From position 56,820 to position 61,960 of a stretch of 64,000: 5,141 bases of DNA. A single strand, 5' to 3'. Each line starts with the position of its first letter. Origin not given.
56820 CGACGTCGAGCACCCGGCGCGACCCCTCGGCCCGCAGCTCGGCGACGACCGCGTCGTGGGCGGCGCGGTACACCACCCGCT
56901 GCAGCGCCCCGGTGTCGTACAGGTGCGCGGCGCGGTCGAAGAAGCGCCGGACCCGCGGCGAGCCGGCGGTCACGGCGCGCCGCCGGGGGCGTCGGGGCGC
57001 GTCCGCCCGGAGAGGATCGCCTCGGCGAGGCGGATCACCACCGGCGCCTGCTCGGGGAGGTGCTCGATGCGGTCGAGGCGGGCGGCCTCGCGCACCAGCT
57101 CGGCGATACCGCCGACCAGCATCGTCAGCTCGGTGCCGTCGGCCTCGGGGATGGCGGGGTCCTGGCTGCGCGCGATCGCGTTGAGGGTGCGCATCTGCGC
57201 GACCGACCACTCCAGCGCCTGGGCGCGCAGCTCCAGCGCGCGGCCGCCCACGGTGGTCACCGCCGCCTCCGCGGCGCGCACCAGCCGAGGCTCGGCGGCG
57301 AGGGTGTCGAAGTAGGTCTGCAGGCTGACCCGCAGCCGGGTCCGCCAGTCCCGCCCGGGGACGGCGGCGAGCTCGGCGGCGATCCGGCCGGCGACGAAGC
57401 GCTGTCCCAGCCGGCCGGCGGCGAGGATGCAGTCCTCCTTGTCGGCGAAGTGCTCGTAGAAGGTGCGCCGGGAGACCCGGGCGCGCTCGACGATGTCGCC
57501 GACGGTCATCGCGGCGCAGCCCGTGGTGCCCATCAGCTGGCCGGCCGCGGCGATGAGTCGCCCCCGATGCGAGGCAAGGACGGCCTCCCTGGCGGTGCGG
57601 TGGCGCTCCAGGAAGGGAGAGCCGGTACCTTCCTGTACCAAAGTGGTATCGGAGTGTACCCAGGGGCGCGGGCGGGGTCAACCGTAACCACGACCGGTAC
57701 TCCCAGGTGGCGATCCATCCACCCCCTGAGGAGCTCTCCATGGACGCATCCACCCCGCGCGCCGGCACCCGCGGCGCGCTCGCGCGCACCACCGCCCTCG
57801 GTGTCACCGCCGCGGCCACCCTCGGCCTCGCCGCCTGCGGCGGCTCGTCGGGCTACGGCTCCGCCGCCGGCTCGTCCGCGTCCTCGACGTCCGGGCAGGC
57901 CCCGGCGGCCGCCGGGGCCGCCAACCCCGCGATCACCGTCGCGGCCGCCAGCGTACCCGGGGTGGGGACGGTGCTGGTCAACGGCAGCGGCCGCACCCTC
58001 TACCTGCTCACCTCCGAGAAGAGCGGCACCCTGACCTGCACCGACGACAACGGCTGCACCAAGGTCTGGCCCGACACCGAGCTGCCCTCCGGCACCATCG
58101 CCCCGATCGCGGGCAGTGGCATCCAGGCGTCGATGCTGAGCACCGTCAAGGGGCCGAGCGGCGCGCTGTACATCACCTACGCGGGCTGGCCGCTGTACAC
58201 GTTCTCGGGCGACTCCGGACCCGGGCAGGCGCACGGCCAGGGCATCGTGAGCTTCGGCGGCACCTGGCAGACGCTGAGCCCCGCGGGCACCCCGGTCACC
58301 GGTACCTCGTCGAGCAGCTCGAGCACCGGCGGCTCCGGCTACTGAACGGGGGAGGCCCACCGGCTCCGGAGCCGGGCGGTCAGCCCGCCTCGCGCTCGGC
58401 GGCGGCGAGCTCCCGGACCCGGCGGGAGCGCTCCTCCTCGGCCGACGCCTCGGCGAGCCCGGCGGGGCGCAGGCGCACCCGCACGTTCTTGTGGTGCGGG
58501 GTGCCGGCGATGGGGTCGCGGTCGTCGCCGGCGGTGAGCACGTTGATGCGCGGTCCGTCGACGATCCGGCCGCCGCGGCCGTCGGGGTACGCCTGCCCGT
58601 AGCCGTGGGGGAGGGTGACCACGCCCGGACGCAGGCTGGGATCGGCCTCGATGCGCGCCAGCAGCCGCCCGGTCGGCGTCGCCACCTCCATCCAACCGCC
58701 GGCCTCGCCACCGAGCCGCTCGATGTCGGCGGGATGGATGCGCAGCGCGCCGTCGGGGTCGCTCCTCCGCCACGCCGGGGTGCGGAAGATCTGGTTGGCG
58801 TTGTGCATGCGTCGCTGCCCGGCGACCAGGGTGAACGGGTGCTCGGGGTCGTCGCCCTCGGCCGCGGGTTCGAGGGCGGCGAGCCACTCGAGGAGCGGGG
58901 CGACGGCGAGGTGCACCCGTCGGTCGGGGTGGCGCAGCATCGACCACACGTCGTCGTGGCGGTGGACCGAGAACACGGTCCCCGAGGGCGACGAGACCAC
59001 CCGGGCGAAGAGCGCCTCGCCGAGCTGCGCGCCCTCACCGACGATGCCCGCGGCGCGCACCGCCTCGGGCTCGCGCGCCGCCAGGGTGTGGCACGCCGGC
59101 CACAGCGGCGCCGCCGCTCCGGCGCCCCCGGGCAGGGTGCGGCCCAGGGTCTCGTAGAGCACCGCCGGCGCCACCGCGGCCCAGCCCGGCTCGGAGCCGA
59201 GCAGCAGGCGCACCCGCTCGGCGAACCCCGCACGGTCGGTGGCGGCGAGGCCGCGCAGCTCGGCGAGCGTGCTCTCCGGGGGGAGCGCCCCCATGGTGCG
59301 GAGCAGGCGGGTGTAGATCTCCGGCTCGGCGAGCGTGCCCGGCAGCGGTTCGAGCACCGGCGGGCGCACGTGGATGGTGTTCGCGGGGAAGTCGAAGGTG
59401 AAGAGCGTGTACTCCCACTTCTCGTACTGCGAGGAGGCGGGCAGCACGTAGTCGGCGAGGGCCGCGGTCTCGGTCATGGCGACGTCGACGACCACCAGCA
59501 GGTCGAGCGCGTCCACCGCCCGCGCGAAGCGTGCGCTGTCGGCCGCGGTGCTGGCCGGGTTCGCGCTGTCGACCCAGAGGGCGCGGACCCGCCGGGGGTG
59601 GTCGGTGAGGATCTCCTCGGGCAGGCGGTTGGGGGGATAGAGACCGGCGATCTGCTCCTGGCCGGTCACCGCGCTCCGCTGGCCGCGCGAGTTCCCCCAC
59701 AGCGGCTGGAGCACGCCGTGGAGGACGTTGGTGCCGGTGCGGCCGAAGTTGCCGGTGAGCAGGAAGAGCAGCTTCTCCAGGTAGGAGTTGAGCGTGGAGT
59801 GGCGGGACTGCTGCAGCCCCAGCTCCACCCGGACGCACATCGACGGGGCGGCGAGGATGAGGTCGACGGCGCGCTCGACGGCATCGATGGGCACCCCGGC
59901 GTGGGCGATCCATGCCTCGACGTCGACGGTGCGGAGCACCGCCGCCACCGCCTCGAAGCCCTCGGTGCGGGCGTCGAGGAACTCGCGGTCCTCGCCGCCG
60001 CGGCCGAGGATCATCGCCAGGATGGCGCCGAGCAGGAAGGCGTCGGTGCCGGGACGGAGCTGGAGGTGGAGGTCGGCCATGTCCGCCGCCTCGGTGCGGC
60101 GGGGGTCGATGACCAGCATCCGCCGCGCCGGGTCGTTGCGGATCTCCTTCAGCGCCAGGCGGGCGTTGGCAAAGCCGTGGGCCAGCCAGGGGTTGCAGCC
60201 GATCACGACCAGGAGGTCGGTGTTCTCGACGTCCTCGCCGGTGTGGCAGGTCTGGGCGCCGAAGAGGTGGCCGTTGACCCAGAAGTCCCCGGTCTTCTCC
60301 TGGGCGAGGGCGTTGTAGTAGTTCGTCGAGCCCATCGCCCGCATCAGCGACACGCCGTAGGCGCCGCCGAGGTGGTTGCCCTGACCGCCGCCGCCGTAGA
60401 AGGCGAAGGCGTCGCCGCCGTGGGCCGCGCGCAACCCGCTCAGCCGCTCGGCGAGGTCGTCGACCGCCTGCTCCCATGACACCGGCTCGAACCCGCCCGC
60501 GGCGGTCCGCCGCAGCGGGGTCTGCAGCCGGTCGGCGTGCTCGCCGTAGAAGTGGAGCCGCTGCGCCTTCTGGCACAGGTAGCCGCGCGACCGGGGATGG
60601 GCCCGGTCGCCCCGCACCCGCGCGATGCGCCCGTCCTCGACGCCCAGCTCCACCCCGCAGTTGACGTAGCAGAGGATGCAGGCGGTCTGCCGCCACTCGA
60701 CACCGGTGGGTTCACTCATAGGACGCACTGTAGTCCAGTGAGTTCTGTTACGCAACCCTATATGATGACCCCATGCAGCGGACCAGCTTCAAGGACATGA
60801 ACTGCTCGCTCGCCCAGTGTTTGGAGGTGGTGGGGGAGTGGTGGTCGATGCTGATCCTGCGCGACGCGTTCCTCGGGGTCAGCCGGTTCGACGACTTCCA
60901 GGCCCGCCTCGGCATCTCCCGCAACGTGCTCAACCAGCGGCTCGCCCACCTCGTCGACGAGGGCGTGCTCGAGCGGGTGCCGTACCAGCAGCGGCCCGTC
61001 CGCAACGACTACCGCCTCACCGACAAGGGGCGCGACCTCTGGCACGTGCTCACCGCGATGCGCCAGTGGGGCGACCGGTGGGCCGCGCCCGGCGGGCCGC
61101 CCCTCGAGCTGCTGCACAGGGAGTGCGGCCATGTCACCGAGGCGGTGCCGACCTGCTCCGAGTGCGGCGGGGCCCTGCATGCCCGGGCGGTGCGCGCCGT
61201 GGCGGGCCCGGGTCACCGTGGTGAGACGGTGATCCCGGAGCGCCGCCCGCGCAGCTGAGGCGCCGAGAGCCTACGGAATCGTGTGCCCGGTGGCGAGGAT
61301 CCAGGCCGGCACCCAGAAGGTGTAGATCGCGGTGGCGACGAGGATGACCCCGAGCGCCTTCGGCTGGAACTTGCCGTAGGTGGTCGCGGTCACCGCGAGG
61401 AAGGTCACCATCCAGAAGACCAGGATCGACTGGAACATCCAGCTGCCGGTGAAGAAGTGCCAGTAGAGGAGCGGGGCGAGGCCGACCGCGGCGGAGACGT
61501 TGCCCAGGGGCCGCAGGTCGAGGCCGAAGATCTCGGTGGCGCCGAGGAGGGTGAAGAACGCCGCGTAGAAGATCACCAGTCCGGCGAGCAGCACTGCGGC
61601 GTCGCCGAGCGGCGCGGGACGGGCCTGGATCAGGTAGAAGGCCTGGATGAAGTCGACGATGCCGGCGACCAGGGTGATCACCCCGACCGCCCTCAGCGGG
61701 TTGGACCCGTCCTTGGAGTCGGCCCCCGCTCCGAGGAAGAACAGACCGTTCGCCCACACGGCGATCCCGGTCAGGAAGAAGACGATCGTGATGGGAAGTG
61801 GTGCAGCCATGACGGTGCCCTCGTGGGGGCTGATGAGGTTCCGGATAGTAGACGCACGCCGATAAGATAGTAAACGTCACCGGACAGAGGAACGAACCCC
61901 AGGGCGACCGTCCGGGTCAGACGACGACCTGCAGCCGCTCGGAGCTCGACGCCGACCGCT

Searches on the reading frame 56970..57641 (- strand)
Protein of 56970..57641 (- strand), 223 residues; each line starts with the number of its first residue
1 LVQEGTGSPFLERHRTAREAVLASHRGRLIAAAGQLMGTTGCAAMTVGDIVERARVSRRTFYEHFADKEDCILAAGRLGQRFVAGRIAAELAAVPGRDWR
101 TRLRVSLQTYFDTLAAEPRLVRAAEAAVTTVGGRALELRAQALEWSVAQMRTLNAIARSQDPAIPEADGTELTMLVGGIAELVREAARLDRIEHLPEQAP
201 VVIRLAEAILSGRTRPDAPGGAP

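Call 99: search_protein_families(library=pfam, proteins=[window:56970-57641:-], max_evalue=0.00001)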
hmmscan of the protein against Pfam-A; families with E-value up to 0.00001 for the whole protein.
window:56970-57641:- (223 aa): 1 family
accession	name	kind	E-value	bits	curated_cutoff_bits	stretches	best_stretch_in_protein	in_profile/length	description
PF00440.29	TetR_N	-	1.8e-12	47.3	24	1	29-75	1-47/47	Bacterial regulatory proteins, tetR family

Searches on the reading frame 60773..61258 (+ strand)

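Call 99: search_protein_families(library=pfam, proteins=[window:60773-61258:+], max_evalue=0.00001)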
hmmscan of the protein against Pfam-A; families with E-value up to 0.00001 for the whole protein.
window:60773-61258:+ (161 aa): 1 family
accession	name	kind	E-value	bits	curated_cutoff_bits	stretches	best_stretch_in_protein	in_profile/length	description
PF01638.23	HxlR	-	1.3e-23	83.1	20.8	1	19-105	1-88/91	HxlR-like helix-turn-helix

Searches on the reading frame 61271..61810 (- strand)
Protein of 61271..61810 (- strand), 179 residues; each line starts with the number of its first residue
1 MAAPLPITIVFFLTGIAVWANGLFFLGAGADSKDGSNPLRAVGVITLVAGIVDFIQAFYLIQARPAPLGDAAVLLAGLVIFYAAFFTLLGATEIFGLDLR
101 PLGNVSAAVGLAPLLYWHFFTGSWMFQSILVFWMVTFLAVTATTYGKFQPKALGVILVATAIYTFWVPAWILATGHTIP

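Call 99: search_protein_families(library=pfam, proteins=[window:61271-61810:-], max_evalue=0.00001)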
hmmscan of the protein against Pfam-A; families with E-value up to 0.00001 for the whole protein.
window:61271-61810:- (179 aa): 1 family
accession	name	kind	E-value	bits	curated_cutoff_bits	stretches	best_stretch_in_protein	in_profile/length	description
PF02293.20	AmiS_UreI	-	7.9e-09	36.2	25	1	8-175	3-165/166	AmiS/UreI family transporter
